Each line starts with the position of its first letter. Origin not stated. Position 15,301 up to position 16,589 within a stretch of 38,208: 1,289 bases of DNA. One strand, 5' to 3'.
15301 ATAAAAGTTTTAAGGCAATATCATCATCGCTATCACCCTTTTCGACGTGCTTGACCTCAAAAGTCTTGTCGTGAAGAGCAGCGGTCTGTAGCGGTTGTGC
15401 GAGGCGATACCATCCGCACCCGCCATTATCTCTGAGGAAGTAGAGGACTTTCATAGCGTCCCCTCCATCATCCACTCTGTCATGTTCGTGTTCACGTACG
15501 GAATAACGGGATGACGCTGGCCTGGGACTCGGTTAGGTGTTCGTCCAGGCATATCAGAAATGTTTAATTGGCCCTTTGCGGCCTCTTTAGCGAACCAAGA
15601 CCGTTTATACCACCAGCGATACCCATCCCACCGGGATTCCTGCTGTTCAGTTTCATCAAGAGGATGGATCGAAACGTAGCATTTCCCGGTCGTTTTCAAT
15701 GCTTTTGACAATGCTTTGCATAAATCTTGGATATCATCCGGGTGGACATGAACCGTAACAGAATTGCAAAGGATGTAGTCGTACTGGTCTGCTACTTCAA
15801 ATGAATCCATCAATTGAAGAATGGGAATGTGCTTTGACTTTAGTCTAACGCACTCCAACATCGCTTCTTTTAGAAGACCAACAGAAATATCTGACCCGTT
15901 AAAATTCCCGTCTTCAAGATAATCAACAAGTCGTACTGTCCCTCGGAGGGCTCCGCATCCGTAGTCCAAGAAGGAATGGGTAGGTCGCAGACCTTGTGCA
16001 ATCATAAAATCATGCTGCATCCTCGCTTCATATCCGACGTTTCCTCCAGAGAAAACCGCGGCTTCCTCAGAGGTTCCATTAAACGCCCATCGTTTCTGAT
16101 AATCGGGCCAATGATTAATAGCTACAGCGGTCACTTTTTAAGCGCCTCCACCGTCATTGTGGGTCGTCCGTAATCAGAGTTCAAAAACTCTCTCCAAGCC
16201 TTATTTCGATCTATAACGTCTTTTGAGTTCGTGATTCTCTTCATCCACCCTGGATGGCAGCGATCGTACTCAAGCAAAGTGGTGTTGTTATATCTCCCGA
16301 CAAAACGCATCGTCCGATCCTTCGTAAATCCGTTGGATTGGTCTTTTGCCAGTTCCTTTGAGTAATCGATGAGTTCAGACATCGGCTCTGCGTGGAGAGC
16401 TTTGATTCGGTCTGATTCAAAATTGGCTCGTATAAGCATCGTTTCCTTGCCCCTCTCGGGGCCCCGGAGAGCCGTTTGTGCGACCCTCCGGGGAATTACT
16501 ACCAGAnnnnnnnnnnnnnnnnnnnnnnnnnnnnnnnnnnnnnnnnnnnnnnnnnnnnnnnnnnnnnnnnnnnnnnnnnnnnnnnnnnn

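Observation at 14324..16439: Glycosyltransferase + SAM-methyltransferase + 102-aa ORF wedged directly behind the capsid gene: candidate virion-glycosylation cassette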

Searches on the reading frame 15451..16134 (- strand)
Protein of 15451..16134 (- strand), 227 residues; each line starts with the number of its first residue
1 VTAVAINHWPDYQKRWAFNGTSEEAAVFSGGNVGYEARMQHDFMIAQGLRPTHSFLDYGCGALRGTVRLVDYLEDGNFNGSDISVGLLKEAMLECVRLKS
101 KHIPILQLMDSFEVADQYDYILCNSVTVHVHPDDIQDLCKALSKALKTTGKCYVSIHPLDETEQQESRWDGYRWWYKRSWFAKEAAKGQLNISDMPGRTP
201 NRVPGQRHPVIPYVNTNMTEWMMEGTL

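Call 4: search_protein_families(library=pfam, proteins=[window:15451-16134:-], max_evalue=0.01)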
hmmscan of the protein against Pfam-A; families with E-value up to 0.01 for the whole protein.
window:15451-16134:- (227 aa): 6 families
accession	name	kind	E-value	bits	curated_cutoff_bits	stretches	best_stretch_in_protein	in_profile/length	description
PF08242.18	Methyltransf_12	-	1.8e-08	35.5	30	1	56-151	1-97/98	Methyltransferase domain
PF13649.12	Methyltransf_25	-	1.2e-07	32.8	27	1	56-150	2-97/97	Methyltransferase domain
PF08241.18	Methyltransf_11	-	2.9e-05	25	21.2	1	56-154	1-95/95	Methyltransferase domain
PF13847.12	Methyltransf_31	-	6.9e-05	23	27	1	53-158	5-113/145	Methyltransferase domain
PF13489.12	Methyltransf_23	-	0.00017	21.8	27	1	50-175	21-135/164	Methyltransferase domain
PF03848.20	TehB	-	0.0091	15.9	20.4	0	50-150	30-128/193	Tellurite resistance protein TehB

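Call 7: search_protein_families(library=phrogs, proteins=[window:15451-16134:-], max_evalue=0.001)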
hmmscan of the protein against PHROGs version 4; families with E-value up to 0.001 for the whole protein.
window:15451-16134:- (227 aa): 0 families

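Call 37: find_homologous_proteins(query=window:15451-16134:-, max_evalue=0.00001)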
Query window:15451-16134:- (227 aa): 33 proteins with E <= 0.00001 among 118 candidates.
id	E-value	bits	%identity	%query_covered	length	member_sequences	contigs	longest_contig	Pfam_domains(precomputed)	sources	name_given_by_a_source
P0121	3.6e-157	539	100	100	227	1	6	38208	PF13649.13,PF08242.19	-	-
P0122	1.4e-121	422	76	99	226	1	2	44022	PF13847.13,PF13489.13,PF13649.13,PF08241.19,PF08242.19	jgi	jgi:SAM-dependent methyltransferase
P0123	2.5e-115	402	72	100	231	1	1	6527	PF13847.13,PF13649.13,PF08242.19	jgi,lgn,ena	-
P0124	2.8e-111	389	70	100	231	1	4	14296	PF13847.13,PF13489.13,PF13649.13,PF08241.19,PF08242.19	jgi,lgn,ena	jgi:SAM-dependent methyltransferase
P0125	3.7e-108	378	68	100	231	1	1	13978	PF13847.13,PF13649.13,PF08241.19,PF08242.19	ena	-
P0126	2.3e-107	376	69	98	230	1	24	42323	PF13847.13,PF13649.13,PF08241.19,PF08242.19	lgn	-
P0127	1.1e-105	370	67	99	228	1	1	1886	PF13847.13,PF13489.13,PF13649.13,PF08241.19,PF08242.19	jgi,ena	-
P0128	4.8e-105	368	67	100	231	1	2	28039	PF13847.13,PF13649.13,PF08241.19,PF08242.19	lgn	-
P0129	6.6e-105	368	67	97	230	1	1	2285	PF13847.13,PF13489.13,PF13649.13,PF08241.19,PF08242.19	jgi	jgi:SAM-dependent methyltransferase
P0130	4.6e-104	365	68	97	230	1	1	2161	PF13649.13,PF08242.19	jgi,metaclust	metaclust:\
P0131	8.6e-104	364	67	99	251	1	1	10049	PF13847.13,PF13649.13,PF08241.19,PF08242.19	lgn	-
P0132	3.7e-103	362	66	97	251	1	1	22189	PF13847.13,PF13649.13,PF08241.19,PF08242.19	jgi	jgi:SAM-dependent methyltransferase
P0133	5.1e-103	362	67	99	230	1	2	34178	PF13847.13,PF13649.13,PF08241.19,PF08242.19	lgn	-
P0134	1.9e-102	360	66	100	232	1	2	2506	PF13847.13,PF13649.13,PF08241.19,PF08242.19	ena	-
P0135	4.0e-102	359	64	100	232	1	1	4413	PF13847.13,PF13649.13,PF08241.19,PF08242.19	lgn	-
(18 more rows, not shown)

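Call 42: search_protein_families(library=ncbifam, proteins=[window:15451-16134:-], max_evalue=0.01)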
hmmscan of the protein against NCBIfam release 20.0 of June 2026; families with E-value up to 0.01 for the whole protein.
window:15451-16134:- (227 aa): 1 family
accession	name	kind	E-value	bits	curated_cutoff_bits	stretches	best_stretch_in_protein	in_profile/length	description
TIGR02021.1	BchM-ChlM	equivalog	0.0025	17.3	158.9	1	53-155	56-154/218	magnesium protoporphyrin IX methyltransferase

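Call 50: search_solved_structures(query=A3, max_evalue=1)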
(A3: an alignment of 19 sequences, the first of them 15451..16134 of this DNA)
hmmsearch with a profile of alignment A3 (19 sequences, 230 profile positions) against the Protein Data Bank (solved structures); distinct sequences matched with E-value up to 1: 56.
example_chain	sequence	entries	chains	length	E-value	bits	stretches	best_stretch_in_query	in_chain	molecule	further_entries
1ve3_A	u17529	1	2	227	2.2e-08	36.8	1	33-165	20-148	hypothetical protein PH0226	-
5wp5_A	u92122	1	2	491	3e-07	33.1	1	30-163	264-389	Phosphomethylethanolamine N-methyltransferase 2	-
4ine_A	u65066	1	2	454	1.6e-06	30.7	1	48-168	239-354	Protein PMT-2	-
5wp4_A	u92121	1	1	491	4.5e-06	29.3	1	39-164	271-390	Phosphoethanolamine N-methyltransferase 1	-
5doo_A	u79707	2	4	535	1e-05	28.1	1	38-173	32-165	protein lysine methyltransferase 2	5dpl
4krh_A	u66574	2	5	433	1e-05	28.1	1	48-182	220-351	Phosphoethanolamine N-methyltransferase 2 | Phospholethanolamine N-methyltransferase 2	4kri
4iv8_A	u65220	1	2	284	6.3e-05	25.5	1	48-178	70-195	Phosphoethanolamine N-methyltransferase,putative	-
5dnk_A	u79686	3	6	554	8.1e-05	25.1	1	51-162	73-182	protein lysine methyltransferase 1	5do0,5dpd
1y8c_A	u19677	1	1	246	0.00012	24.5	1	40-156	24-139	S-adenosylmethionine-dependent methyltransferase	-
4r6w_A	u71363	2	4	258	0.00046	22.7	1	43-187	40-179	Phosphoethanolamine N-methyltransferase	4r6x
3ujd_A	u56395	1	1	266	0.00084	21.8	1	43-187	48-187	Phosphoethanolamine N-methyltransferase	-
3uj6_A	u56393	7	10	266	0.00086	21.8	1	43-187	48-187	Phosphoethanolamine N-methyltransferase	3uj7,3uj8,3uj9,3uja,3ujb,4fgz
3d2l_A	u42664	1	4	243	0.0022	20.4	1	48-162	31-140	SAM-dependent methyltransferase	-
3mgg_A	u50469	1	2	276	0.0022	20.4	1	50-155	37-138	Methyltransferase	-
1wzn_A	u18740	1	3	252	0.0027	20.1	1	50-161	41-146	SAM-dependent methyltransferase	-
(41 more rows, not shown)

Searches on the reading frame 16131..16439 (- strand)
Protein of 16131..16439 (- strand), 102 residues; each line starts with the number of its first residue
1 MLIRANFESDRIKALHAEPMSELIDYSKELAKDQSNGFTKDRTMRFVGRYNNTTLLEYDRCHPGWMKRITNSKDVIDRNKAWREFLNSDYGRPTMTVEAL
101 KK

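Call 4: search_protein_families(library=pfam, proteins=[window:16131-16439:-], max_evalue=0.01)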
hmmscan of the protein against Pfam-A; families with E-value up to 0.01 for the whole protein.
window:16131-16439:- (102 aa): 0 families

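Call 7: search_protein_families(library=phrogs, proteins=[window:16131-16439:-], max_evalue=0.001)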
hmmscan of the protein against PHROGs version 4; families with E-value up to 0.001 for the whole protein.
window:16131-16439:- (102 aa): 0 families

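Call 39: find_homologous_proteins(query=window:16131-16439:-, max_evalue=0.001)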
Query window:16131-16439:- (102 aa): 47 proteins with E <= 0.001 among 48 candidates.
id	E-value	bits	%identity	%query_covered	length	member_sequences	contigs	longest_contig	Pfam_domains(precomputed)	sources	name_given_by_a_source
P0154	7.3e-54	198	82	100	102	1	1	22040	-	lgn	-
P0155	9.6e-54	197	85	100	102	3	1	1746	-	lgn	-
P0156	2.8e-53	196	84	100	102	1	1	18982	-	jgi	jgi:hypothetical protein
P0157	1.1e-52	194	85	100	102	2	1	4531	-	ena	-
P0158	2.6e-52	193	84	100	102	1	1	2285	-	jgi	jgi:hypothetical protein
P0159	2.6e-52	193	83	100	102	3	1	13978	-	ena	-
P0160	1.9e-51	190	81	100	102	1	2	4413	-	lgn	-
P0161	1.3e-49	184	77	100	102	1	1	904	-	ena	-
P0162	1.2e-48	181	81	100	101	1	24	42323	-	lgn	-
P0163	1.2e-48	181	79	99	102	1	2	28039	-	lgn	-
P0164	1.8e-48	180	76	96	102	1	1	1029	-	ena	-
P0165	1.2e-47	178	79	100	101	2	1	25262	-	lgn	-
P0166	1.7e-45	171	75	100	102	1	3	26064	-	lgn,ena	-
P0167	6.3e-45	169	74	100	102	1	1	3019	-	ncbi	-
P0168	5.0e-40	153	68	100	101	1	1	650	-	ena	-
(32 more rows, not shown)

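Call 42: search_protein_families(library=ncbifam, proteins=[window:16131-16439:-], max_evalue=0.01)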
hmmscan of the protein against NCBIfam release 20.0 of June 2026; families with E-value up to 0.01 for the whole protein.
window:16131-16439:- (102 aa): 0 families

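Call 60: predict_structure(alignment_id=A2)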
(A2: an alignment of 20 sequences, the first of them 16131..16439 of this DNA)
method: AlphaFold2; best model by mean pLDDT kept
length: 102 residues; sequences in the alignment: 20
mean_pLDDT: 64.5   pTM: 0.45
mean pLDDT of the five models: 64.5, 62.7, 61.0, 60.7, 60.0
residues with pLDDT >= 90: 8; 70-90: 33; 50-70: 30; < 50: 31
segments of 3 or more residues with pLDDT < 50: 1-5, 33-48, 95-102
pLDDT, mean of each block of 10 residues (from residue 1): 56 55 55 46 47 82 89 87 85 49 35
secondary structure, 60 per line:
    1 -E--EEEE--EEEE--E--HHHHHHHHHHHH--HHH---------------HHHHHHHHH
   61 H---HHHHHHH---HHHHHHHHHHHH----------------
elements in order: E5-8 E11-14 H20-31 H52-61 H65-71 H75-86

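Call 64: fold_search(model_id=the predicted structure, library=pdb)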
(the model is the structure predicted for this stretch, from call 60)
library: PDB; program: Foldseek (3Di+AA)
matches with E <= 10: 40; with E <= 0.001: 0
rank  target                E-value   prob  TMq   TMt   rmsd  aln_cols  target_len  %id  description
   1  7vl8_R                2.2e+00  0.08  0.19  0.08  13.7        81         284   16  Cryo-EM structure of the Apo CCR1-Gi complex (released 2022-03-23)
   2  6cvk_C                2.8e+00  0.09  0.26  0.19  10.4        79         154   13  Hepatitis B e-antigen in complex with scFv e13 (released 2018-08-29)
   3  9k4q_C                3.4e+00  0.14  0.27  0.30  11.9        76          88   18  Crystal structure of designed zinc-induced homodimer C2-Zn1-HEHE-2 (released 2025-10-22)
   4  3kxs_A                3.4e+00  0.07  0.25  0.20  11.0        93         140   11  Crystal structure of HBV capsid mutant dimer (oxy form), strain adyw (released 2010-02-02)
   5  6s5t_A                3.4e+00  0.06  0.21  0.04  14.8        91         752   11  Legionella pneumophila SidJ-Human calmodulin complex (released 2019-07-24)
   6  5gmz_D                3.6e+00  0.08  0.27  0.20  11.0        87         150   11  Hepatitis B virus core protein Y132A mutant in complex with 4-methyl heteroaryldihydropyrimidine (released 2016-08-10)
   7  8i71_A                3.6e+00  0.08  0.23  0.17  11.4        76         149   10  Hepatitis B virus core protein Y132A mutant in complex with Linvencorvir (RG7907), a Hepatitis B Virus (HBV) Core Prot (released 2023-03-22)
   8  7vl9_R                4.1e+00  0.07  0.23  0.09  13.3        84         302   13  Cryo-EM structure of the CCL15(26-92) bound CCR1-Gi complex (released 2022-03-23)
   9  3no6_A                4.1e+00  0.04  0.16  0.09  13.8        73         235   19  Crystal structure of a putative thiaminase II (SE1693) from Staphylococcus epidermidis ATCC 12228 at 1.65 A resolution (released 2010-07-28)
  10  6yw5_NN               4.3e+00  0.13  0.27  0.25   7.2        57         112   18  The structure of the small subunit of the mitoribosome from Neurospora crassa (released 2020-11-11)
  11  3kxs_E                4.6e+00  0.07  0.25  0.19  11.3        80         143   11  Crystal structure of HBV capsid mutant dimer (oxy form), strain adyw (released 2010-02-02)
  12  9k4q_A                5.5e+00  0.09  0.27  0.30  12.1        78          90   18  Crystal structure of designed zinc-induced homodimer C2-Zn1-HEHE-2 (released 2025-10-22)
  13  7uav_A                5.5e+00  0.02  0.14  0.13  14.0        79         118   20  Structure of Clostridium botulinum prophage Tad1 in apo state (released 2022-10-05)
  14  5f22_A                5.9e+00  0.08  0.24  0.30  14.6        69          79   13  C-terminal domain of SARS-CoV nsp8 complex with nsp7 (released 2016-01-27)
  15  5gmz_B                5.9e+00  0.06  0.24  0.18  11.4        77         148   13  Hepatitis B virus core protein Y132A mutant in complex with 4-methyl heteroaryldihydropyrimidine (released 2016-08-10)
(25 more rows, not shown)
